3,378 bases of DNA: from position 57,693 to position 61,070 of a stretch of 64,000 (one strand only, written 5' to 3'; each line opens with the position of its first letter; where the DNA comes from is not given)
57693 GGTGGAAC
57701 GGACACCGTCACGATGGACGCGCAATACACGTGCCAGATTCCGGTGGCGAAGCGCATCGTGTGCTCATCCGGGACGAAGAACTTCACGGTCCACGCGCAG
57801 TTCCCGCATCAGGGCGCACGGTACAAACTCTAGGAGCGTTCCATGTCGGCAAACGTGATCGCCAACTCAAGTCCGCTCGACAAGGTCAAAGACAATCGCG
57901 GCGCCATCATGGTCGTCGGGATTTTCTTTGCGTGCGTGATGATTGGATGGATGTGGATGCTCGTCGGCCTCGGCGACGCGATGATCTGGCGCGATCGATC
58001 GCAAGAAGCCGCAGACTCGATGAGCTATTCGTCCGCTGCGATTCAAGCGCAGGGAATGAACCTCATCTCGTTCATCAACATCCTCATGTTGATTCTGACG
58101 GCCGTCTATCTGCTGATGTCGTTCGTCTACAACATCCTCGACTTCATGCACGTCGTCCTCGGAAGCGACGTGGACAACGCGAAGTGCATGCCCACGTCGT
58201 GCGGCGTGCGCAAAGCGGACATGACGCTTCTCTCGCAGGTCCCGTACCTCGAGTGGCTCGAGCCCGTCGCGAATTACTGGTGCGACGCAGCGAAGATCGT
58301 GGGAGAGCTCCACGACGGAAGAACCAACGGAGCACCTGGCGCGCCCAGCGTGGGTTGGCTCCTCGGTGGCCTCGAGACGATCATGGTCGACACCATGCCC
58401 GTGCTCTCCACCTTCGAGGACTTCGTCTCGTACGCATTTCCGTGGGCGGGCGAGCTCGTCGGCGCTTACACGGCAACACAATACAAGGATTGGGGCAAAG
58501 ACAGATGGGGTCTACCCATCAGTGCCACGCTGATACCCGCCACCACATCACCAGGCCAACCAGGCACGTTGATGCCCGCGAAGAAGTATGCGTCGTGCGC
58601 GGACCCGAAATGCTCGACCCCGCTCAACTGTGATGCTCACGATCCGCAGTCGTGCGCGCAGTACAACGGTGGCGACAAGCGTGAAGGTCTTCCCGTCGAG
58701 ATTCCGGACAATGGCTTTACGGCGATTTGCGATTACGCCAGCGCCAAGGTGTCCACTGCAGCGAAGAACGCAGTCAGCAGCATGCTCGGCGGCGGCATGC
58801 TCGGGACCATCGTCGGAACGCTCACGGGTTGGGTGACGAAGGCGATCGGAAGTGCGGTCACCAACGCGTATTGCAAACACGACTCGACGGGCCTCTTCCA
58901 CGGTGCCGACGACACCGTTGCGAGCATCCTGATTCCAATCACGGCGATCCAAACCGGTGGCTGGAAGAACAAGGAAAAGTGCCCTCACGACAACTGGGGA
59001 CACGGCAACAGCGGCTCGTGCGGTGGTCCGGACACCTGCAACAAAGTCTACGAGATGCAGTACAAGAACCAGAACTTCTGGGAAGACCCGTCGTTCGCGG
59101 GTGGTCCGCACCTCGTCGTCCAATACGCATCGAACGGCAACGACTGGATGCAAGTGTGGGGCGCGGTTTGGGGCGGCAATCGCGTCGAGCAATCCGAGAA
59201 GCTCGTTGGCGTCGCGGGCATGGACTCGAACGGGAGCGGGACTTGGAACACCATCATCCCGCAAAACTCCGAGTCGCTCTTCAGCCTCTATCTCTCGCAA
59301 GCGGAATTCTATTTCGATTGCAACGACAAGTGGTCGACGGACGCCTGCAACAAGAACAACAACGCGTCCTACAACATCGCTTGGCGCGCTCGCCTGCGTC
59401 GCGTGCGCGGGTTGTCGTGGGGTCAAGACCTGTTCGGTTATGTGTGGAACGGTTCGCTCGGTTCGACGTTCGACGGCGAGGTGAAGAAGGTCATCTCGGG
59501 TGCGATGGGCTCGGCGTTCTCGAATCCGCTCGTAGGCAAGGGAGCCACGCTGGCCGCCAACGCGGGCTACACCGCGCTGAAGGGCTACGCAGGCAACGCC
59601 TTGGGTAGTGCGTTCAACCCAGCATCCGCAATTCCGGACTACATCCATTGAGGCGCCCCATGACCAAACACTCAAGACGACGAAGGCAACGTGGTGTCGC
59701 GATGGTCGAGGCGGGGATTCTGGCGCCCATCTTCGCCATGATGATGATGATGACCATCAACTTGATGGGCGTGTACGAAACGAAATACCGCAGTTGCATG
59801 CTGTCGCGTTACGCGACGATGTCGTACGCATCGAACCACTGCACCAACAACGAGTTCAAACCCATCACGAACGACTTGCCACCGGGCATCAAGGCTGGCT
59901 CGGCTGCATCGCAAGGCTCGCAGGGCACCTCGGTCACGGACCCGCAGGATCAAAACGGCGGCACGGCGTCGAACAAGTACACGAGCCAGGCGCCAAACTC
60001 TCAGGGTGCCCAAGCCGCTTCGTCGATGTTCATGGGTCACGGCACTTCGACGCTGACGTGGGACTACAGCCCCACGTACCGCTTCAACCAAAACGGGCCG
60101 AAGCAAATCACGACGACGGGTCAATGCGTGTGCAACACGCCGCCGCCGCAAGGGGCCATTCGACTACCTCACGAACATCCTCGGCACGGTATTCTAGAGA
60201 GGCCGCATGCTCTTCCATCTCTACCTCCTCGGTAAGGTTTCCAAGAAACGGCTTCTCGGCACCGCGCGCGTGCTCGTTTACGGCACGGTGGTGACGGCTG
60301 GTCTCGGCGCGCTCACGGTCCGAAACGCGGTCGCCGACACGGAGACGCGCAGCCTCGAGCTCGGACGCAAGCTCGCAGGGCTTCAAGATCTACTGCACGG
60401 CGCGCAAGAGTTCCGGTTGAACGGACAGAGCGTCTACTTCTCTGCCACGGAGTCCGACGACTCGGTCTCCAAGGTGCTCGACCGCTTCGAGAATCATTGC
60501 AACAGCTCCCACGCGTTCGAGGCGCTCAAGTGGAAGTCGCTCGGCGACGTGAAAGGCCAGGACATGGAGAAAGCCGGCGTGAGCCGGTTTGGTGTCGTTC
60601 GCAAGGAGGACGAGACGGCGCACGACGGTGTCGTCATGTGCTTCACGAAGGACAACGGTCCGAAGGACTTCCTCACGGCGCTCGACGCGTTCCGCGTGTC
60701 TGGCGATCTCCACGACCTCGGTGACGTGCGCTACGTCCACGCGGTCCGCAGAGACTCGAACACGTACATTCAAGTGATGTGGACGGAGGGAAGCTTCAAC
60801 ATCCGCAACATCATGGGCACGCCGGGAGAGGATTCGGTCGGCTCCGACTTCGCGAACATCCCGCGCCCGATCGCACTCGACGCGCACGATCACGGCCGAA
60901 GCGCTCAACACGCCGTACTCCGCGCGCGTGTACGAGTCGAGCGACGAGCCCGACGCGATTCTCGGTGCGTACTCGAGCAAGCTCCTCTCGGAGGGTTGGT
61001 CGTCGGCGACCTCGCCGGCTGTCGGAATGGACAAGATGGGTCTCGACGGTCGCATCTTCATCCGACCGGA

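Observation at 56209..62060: Lower-GC Tad/Flp pilin operon without adjacent secretion machinery (possible Kil-like contact-killing pilin set)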

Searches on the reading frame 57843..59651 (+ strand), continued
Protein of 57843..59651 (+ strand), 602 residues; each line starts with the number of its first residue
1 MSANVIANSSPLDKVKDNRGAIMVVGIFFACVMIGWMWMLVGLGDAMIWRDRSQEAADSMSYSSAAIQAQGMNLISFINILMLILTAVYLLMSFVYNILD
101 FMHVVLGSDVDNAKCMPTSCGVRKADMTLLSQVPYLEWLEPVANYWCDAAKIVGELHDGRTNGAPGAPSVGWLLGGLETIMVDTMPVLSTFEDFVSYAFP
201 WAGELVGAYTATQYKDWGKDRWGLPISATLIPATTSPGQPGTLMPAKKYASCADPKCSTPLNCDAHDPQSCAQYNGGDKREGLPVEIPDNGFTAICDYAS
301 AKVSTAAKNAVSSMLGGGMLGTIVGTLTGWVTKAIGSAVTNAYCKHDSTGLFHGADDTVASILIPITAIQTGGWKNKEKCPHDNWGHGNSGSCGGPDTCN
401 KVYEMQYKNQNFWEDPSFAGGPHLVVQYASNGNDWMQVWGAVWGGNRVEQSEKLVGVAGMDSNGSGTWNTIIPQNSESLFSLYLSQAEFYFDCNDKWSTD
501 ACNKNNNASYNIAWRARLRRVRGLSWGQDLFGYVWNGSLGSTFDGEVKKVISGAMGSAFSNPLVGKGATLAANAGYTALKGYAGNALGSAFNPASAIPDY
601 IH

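Call 60: search_protein_families(library=pfam, max_evalue=0.01, proteins=[L048:9278-9910:+, L048:9920-11182:+, L048:11201-11692:+, L048:11718-12749:+, L048:12769-13305:+, L048:13409-14221:+, L048:14221-15540:+, L048:15599-17458:+, L048:17458-18336:+, L048:18288-19259:+])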
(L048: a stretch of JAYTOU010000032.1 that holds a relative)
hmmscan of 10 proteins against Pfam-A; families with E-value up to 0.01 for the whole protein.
L048:9278-9910:+ (211 aa): 1 family
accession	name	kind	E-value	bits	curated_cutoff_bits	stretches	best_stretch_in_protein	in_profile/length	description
PF07811.17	TadE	-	0.00073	20.1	22.9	1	38-80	1-43/43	TadE-like protein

L048:9920-11182:+ (421 aa): 0 families

L048:11201-11692:+ (164 aa): 0 families

L048:11718-12749:+ (344 aa): 0 families

L048:12769-13305:+ (179 aa): 0 families

L048:13409-14221:+ (271 aa): 3 families
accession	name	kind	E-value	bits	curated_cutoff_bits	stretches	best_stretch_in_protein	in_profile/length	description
PF16976.10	RcpC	-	4.7e-22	78.5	28.8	1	109-224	2-114/114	Flp pilus assembly protein RcpC/CpaB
PF08666.17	SAF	-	2.3e-05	25.3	21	1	40-100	4-62/63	SAF domain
PF13144.11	ChapFlgA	-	0.00013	22.4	23.8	1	39-100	3-60/122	Chaperone for flagella basal body P-ring formation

L048:14221-15540:+ (440 aa): 2 families
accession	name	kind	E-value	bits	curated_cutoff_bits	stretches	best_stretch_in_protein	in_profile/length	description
PF00263.26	Secretin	-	6.4e-25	88.1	27.5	1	249-402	4-169/169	Bacterial type II and III secretion system protein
PF13629.12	T2SS-T3SS_pil_N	-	6.1e-07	29.5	23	1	39-100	3-64/72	Pilus formation protein N terminal region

L048:15599-17458:+ (620 aa): 6 families
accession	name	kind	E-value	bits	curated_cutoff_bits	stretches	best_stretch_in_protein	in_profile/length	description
PF00437.27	T2SSE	-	3.4e-61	207.4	24.9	1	268-545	3-275/370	Type II/IV secretion system protein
PF00498.31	FHA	-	2.1e-10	41.3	20.7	1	35-99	1-67/67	FHA domain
PF16697.10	Yop-YscD_cpl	-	5.7e-07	30.1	33.2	1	32-106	16-91/94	Inner membrane component of T3SS, cytoplasmic domain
PF00005.33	ABC_tran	-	1.2e-05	26.4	25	1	395-432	10-47/137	ABC transporter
PF06414.18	Zeta_toxin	-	0.0026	17.7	22.3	1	395-448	15-67/199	Zeta toxin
PF13521.12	AAA_28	-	0.0046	17.6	27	0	399-432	2-31/164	AAA domain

L048:17458-18336:+ (293 aa): 1 family
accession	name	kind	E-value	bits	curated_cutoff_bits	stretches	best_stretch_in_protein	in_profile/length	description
PF00482.28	T2SSF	-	6.1e-12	46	25.2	1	130-249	6-122/125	Type II secretion system (T2SS), protein F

L048:18288-19259:+ (324 aa): 1 family
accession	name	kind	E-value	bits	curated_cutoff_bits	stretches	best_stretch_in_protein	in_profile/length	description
PF00482.28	T2SSF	-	5.6e-16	59.1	25.2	1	186-314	2-124/125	Type II secretion system (T2SS), protein F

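Call 64: find_homologous_proteins(query=L019:15419-17242:+, max_evalue=1e-100)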
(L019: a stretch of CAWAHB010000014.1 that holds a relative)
Query L019:15419-17242:+ (608 aa): 7993 proteins with E <= 1e-100 among 8000 candidates; the best 120 are listed.
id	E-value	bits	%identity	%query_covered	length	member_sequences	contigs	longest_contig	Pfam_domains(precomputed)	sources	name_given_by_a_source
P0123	0.0e+0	1343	100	100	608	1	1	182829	PF00437.27,PF00498.32,PF16697.11,PF27713.1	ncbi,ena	-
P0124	0.0e+0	1133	86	100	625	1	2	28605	PF00437.27,PF00498.32,PF16697.11,PF27713.1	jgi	jgi:pilus assembly protein CpaF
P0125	0.0e+0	1101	91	72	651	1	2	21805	PF00437.27,PF00498.32,PF16697.11,PF27713.1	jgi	jgi:pilus assembly protein CpaF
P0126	0.0e+0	1039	77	100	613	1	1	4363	PF00437.27,PF00498.32,PF27713.1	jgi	jgi:pilus assembly protein CpaF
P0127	0.0e+0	1029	87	70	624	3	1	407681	PF00437.27,PF00498.32,PF16697.11,PF27713.1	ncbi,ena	-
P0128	0.0e+0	1028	77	100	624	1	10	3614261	PF00437.27,PF00498.32,PF16697.11,PF27713.1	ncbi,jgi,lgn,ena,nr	ncbi:MAG: Flp pilus assembly complex ATPase component TadA [Polyangiaceae bacterium]|nr:Flp pilus as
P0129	0.0e+0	1025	77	100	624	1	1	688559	PF00437.27,PF00498.32,PF16697.11,PF27713.1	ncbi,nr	ncbi:MAG: Flp pilus assembly complex ATPase component TadA [Myxococcales bacterium]|nr:Flp pilus ass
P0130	0.0e+0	1025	76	100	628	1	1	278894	PF00437.27,PF00498.32,PF16697.11,PF27713.1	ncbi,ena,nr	ncbi:MAG: Flp pilus assembly complex ATPase component TadA [Myxococcales bacterium]|nr:Flp pilus ass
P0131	0.0e+0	1024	76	100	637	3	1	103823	PF00437.27,PF00498.32,PF16697.11,PF27713.1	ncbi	ncbi:MAG: ATPase, T2SS/T4P/T4SS family [Polyangiaceae bacterium]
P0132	0.0e+0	1022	76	100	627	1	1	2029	PF00437.27,PF00498.32,PF16697.11,PF27713.1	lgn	-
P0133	0.0e+0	1020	75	100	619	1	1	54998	PF00437.27,PF00498.32,PF16697.11,PF27713.1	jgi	jgi:pilus assembly protein CpaF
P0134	0.0e+0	1011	76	100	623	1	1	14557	PF00437.27,PF00498.32,PF16697.11,PF27713.1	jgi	-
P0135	4.6e-297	1005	86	70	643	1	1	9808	PF00437.27,PF00498.32,PF16697.11,PF27713.1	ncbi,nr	ncbi:MAG: Flp pilus assembly complex ATPase component TadA [Polyangiaceae bacterium]|nr:Flp pilus as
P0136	1.0e-296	1003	86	70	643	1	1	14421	PF00437.27,PF00498.32,PF16697.11,PF27713.1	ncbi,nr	ncbi:MAG: Flp pilus assembly complex ATPase component TadA [Myxococcales bacterium]|nr:Flp pilus ass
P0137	1.4e-296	1003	75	100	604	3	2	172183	PF00437.27,PF00498.32,PF16697.11,PF27713.1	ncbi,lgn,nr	ncbi:MAG: Flp pilus assembly complex ATPase component TadA [Polyangiaceae bacterium]|nr:Flp pilus as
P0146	6.7e-274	928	71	100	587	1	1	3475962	PF00437.27,PF00498.32,PF16697.11,PF27713.1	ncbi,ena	-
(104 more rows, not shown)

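Call 66: search_protein_representatives(alignment_id=A1)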
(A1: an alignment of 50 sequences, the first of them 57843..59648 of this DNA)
Query: 50 sequences, 558 profile positions. Proteins with E-value up to 0.001 (for the whole library): 1105; up to 1e-10: 873; up to 1e-30: 297. The best 150 are listed.
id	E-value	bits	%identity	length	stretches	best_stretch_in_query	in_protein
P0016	3.6e-221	752.3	-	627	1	5-558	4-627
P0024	2.1e-219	746.4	-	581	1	9-558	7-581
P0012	6.8e-210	715.0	-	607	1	12-558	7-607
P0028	7.8e-210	714.8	-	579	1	6-558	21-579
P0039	6.1e-207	705.3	-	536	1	10-558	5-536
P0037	8.2e-203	691.6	-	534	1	10-558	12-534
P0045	1.6e-186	637.9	-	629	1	10-558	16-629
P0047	7.8e-184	629.0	-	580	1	2-558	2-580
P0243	5.2e-183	626.3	-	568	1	8-558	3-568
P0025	2.0e-171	588.1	-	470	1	8-422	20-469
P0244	1.0e-119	417.4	-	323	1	9-294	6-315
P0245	3.6e-101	356.1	-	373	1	177-558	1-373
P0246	7.0e-101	355.2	-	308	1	12-229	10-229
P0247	2.7e-99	349.9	-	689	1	1-502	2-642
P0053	3.3e-97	343.0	-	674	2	166-487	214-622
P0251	2.1e-78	280.9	-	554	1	11-520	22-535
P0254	7.0e-77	275.9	-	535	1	7-546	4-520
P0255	9.9e-75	268.8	-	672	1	10-509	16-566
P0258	6.1e-74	266.2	-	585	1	13-537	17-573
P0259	1.2e-73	265.3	-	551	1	10-505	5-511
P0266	6.1e-72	259.6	-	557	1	7-524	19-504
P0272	1.5e-66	241.8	-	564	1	12-508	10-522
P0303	3.5e-59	217.5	-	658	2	7-318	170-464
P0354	2.6e-47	178.3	-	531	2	155-558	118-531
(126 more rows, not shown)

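Call 67: list_cluster_members(proteins=[P0247, P0251, P0254, P0255, P0258, P0259, P0266, P0272, P0303, P0354])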
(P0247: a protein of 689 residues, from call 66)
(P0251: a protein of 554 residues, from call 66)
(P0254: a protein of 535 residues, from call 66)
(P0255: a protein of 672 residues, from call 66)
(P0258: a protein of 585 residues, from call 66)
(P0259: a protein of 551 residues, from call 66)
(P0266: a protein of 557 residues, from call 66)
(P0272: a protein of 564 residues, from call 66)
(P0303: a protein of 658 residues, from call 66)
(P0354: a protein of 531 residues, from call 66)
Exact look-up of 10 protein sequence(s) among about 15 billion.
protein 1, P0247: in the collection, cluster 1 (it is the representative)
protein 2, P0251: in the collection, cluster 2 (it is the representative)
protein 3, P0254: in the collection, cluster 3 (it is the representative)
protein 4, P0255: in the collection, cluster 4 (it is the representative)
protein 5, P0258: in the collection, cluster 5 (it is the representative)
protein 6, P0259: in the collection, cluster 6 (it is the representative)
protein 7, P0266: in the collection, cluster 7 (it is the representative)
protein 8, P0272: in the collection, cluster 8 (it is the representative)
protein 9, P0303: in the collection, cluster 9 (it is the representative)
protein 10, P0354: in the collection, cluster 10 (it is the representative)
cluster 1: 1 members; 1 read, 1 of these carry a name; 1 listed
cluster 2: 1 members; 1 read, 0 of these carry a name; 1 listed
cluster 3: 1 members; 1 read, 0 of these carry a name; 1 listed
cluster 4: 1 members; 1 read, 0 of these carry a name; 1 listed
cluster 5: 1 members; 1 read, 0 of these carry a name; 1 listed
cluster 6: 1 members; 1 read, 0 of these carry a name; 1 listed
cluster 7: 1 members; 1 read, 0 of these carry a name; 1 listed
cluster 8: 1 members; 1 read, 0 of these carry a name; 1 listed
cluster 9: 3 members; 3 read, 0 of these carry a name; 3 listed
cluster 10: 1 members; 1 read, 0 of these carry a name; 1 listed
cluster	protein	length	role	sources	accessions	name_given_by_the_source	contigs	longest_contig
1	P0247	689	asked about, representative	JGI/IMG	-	hypothetical protein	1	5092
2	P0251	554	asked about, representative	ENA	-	-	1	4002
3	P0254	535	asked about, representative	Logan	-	-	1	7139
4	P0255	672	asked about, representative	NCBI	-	-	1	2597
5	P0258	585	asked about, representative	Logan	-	-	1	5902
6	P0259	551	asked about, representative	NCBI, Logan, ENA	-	-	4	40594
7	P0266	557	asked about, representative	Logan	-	-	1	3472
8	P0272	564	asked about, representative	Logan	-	-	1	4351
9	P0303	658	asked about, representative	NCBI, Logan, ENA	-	-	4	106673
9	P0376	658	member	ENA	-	-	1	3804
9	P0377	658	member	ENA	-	-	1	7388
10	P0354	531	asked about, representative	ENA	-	-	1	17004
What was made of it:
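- Tried and rejected: None of the 10 carried a useful name (call 67).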

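Call 75: search_solved_structures(query=A3, max_evalue=1)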
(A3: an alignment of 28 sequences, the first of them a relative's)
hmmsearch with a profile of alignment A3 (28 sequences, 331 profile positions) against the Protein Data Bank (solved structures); distinct sequences matched with E-value up to 1: 0.

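Call 76: search_solved_structures(query=A1, max_evalue=1)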
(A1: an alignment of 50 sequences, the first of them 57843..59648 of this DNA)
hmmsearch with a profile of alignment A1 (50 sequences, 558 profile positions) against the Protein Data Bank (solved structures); distinct sequences matched with E-value up to 1: 2.
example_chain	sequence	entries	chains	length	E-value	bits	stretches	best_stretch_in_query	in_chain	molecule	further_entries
8qad_A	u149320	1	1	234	0.7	11.8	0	123-196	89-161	sc-apCC-6-LLIA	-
3cl6_A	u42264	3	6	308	0.75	11.7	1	356-398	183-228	Puue allantoinase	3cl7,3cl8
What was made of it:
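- Tried and rejected: PDB sequence searches with both family profiles gave nothing (calls 75, 76).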

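Call 83: find_encoding_contigs(protein=P0146, flank=10000, max_places=2)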
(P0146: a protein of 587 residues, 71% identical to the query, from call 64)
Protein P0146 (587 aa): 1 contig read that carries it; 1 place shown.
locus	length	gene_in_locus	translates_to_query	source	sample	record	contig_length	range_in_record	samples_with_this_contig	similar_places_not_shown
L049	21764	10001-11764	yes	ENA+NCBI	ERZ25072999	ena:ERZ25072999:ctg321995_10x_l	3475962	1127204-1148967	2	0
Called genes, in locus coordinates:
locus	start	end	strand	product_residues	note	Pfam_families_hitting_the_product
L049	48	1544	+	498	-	-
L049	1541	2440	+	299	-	-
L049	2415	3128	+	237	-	-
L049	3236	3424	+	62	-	-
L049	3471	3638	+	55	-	PF04964:Flp_Fap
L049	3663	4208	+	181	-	PF01478:Peptidase_A24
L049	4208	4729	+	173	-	-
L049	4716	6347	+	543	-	-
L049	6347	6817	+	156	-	-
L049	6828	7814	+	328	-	-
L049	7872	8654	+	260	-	PF16976:RcpC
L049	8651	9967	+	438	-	PF13629:T2SS-T3SS_pil_N (weak), PF00263:Secretin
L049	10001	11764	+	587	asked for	PF16697:Yop-YscD_cpl (weak), PF00498:FHA, PF00437:T2SSE, PF27713:UCP018868 (weak)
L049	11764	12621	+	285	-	PF00482:T2SSF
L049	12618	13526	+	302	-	PF00482:T2SSF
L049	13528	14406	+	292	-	-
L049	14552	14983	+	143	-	PF07719:TPR_2 (faint), PF13176:TPR_7 (faint), PF13371:TPR_9 (faint), PF13414:TPR_11 (faint), PF14559:TPR_19 (weak), PF14559:TPR_19, PF12895:ANAPC3 (weak), PF13432:TPR_16 (weak), +3 more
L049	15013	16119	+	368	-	PF00437:T2SSE, PF27713:UCP018868 (weak)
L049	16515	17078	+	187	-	-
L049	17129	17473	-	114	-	-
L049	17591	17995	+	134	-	-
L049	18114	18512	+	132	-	PF00164:Ribosom_S12_S23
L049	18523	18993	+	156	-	PF00177:Ribosomal_S7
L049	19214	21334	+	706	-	PF00009:GTP_EFTU, PF22042:EF-G_D2, PF03144:GTP_EFTU_D2, PF14492:EFG_III, PF16658:RF3_C (weak), PF03764:EFG_IV, PF00679:EFG_C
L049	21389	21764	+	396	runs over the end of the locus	PF00009:GTP_EFTU, PF03144:GTP_EFTU_D2, PF03143:GTP_EFTU_D3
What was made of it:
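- The same seven genes in the same order directly precede RcpC/CpaB, secretin, FHA+T2SSE, and two T2SSF genes in L048 and L049 (Pfam, calls 60, 83).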

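Call 84: find_encoding_contigs(protein=P0127, flank=10000, max_places=2)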
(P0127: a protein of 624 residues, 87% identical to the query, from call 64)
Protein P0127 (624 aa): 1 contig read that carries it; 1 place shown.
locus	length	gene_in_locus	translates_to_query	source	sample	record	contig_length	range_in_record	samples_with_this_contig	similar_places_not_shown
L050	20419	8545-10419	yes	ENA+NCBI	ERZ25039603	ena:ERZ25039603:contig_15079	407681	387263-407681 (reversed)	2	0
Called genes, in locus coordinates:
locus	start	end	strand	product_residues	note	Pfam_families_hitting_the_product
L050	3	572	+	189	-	?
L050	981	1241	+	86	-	-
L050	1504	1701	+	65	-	-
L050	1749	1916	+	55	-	PF04964:Flp_Fap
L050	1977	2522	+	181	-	PF01478:Peptidase_A24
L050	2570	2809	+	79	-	-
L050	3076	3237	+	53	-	-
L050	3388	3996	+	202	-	-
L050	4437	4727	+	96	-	-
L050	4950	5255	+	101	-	-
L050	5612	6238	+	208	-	-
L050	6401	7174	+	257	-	PF16976:RcpC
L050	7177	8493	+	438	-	PF13629:T2SS-T3SS_pil_N (faint), PF00263:Secretin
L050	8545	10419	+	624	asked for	PF16697:Yop-YscD_cpl (weak), PF00498:FHA, PF00437:T2SSE, PF27713:UCP018868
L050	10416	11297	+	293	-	PF00482:T2SSF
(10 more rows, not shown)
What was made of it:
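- Tried and rejected: Two long-contig hits came from other MAGs (calls 83, 84).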

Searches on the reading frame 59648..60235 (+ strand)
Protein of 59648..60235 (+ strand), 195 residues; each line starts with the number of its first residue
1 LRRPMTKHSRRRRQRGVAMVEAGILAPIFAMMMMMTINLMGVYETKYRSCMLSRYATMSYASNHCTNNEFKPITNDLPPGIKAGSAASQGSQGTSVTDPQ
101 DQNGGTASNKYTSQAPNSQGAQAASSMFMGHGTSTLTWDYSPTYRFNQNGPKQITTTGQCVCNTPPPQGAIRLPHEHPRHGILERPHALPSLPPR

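Call 3: search_protein_families(library=pfam, max_evalue=1, proteins=[window:59648-60235:+])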
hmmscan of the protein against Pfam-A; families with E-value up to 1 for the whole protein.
window:59648-60235:+ (195 aa): 1 family
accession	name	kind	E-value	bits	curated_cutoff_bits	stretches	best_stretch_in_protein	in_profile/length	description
PF07811.17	TadE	-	0.0059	17.2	22.9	1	16-39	1-24/43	TadE-like protein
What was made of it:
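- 59660..60196 (+): Minor pilin 3, TadE/TadF/KilL-like, about 178 aa. Motif G/VAMVEA. Frameshift near 60140-60150 in the window; the true C-terminus ................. is in another frame. PF07811 17.2 bits, below cut-off (call 3).
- On Tad/Flp pilin gene set: The second gene (59660-60196) scores only 17.2 bits but has G|VAMVEA (call 3).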

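Call 6: search_protein_families(library=ncbifam, max_evalue=1, proteins=[window:59648-60235:+])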
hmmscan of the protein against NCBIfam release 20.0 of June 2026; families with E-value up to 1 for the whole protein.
window:59648-60235:+ (195 aa): 0 families

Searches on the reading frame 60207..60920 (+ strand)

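Call 3: search_protein_families(library=pfam, max_evalue=1, proteins=[window:60207-60920:+])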
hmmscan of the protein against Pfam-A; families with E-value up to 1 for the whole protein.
window:60207-60920:+ (238 aa): 1 family
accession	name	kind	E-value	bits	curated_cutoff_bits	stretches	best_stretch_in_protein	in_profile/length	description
PF18618.6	HP0268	-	0.2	12.5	25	0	140-177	30-67/80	HP0268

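Call 6: search_protein_families(library=ncbifam, max_evalue=1, proteins=[window:60207-60920:+])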
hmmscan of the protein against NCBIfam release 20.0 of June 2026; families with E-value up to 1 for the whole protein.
window:60207-60920:+ (238 aa): 0 families
